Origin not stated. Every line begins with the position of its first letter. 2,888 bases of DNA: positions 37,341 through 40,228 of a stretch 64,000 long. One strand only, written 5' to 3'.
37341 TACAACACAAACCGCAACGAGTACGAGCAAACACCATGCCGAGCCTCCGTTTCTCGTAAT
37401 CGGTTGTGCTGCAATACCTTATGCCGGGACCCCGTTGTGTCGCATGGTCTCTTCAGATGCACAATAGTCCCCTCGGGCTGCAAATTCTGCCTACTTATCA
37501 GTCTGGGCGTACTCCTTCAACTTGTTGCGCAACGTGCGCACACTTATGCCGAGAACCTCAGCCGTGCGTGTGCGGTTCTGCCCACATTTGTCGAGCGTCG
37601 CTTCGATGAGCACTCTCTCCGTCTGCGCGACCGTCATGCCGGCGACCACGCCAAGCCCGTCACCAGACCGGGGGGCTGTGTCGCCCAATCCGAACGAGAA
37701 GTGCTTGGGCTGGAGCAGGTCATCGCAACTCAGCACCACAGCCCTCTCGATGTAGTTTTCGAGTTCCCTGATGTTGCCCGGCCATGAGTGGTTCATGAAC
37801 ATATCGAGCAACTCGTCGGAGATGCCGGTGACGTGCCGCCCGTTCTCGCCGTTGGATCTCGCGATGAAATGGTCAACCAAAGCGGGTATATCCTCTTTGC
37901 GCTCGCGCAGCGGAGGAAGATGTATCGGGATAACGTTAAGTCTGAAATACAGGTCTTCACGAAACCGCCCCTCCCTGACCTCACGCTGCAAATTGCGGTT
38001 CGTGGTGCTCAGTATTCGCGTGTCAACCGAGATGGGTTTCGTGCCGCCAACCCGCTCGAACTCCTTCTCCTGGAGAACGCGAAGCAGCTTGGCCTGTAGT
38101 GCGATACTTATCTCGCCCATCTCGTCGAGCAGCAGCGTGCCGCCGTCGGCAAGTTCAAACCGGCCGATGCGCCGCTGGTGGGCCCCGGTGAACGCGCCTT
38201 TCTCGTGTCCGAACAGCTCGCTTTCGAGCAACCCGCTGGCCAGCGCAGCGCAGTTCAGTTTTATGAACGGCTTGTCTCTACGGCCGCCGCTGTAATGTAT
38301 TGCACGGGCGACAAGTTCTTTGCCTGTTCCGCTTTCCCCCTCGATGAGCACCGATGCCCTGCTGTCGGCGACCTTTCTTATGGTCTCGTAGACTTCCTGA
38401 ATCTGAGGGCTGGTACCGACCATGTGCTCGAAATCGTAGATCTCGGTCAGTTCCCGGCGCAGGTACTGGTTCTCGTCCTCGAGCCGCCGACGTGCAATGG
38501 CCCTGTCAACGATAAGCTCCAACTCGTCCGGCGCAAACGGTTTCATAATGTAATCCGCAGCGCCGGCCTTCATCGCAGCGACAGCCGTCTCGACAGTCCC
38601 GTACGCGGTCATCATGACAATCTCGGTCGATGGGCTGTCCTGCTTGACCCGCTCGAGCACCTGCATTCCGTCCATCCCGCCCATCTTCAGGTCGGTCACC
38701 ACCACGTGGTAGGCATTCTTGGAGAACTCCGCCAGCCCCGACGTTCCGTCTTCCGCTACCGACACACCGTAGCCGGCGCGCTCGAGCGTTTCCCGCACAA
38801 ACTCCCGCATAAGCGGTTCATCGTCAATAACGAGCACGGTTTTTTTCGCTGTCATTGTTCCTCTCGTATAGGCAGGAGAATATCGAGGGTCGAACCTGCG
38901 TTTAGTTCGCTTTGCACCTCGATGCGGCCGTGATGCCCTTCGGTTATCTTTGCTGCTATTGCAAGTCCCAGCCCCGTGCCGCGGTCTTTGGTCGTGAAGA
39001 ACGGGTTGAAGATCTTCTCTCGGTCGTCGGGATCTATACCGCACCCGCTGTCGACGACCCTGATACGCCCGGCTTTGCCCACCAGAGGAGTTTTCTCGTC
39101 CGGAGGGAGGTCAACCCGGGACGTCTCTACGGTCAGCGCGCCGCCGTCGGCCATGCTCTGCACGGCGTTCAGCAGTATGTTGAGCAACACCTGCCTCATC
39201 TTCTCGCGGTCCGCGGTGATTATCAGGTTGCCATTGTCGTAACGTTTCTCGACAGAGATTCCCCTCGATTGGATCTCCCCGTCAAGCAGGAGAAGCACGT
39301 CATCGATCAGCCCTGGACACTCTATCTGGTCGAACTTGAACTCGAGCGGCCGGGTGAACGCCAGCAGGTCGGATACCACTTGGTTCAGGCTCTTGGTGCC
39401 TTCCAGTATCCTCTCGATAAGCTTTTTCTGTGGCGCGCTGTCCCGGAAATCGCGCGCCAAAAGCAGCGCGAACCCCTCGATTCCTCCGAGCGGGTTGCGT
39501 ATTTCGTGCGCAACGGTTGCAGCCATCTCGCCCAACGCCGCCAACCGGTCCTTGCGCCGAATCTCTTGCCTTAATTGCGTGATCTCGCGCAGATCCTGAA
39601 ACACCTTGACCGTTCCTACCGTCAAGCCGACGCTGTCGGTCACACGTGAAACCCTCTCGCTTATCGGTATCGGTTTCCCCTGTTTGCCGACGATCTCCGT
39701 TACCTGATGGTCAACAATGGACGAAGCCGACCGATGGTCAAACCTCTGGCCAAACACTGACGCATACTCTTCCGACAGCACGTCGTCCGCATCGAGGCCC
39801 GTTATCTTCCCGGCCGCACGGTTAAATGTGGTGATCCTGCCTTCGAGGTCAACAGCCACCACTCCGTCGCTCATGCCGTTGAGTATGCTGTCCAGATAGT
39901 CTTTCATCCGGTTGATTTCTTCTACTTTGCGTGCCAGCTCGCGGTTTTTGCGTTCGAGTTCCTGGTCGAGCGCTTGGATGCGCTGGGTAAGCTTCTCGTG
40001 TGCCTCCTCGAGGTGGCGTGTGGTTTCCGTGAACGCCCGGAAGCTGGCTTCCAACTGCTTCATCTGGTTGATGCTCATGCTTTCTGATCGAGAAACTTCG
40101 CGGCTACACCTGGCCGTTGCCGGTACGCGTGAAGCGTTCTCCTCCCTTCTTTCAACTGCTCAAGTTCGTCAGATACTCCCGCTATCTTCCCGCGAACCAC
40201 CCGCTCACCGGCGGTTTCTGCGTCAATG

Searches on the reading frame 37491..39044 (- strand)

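Call 35: search_protein_families(library=pfam, proteins=[window:37491-39044:-], max_evalue=0.001)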
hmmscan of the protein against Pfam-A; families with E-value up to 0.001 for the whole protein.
window:37491-39044:- (517 aa): 7 families
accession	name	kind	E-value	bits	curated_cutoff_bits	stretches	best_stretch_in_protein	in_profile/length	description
PF00158.32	Sigma54_activat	-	6.5e-72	241.1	20.2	1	208-375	1-168/168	Sigma-54 interaction domain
PF00072.30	Response_reg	-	3.7e-32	111.2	30.2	1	70-178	1-109/111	Response regulator receiver domain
PF25601.1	AAA_lid_14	-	1.9e-26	92.1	27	1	380-458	1-79/87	AAA+ ATPase lid domain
PF14532.12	Sigma54_activ_2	-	1.3e-20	74.5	25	1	209-379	1-138/138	Sigma-54 interaction domain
PF02954.25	HTH_8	-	1e-13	51.2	22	1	472-512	2-42/42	Bacterial regulatory protein, Fis family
PF07728.20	AAA_5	-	0.0002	21.8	22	1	232-352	2-125/139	AAA domain (dynein-related subfamily)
PF13191.12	AAA_16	-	0.00077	20.4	32.6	0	209-282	3-83/167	AAA ATPase domain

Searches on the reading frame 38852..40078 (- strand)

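Call 35: search_protein_families(library=pfam, proteins=[window:38852-40078:-], max_evalue=0.001)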
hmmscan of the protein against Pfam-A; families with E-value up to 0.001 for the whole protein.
window:38852-40078:- (408 aa): 9 families
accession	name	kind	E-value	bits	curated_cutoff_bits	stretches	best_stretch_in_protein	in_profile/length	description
PF02518.31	HATPase_c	-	2.3e-23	83.2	26.4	1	290-405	2-110/111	Histidine kinase-, DNA gyrase B-, and HSP90-like ATPase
PF00512.31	HisKA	-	9.5e-15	54.8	26.9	1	182-243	2-62/66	His Kinase A (phospho-acceptor) domain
PF00989.32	PAS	-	3.2e-10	40.5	22.6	1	62-162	3-112/113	PAS fold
PF13426.13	PAS_9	-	6.6e-06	26.8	27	1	71-164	2-102/103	PAS domain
PF13188.13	PAS_8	-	1.5e-05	25.2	21.8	1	62-104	3-42/65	PAS domain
PF10046.14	BLOC1_2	-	0.0003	21.5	33.4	0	8-65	10-67/96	Biogenesis of lysosome-related organelles complex-1 subunit 2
PF08448.16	PAS_4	-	0.00034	21.3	23.1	0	66-165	1-107/110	PAS fold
PF06005.17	ZapB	-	0.00048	21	31.5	1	1-69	1-69/71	Cell division protein ZapB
PF07889.17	DUF1664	-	0.00082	19.8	34.6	0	19-77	35-93/124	Protein of unknown function (DUF1664)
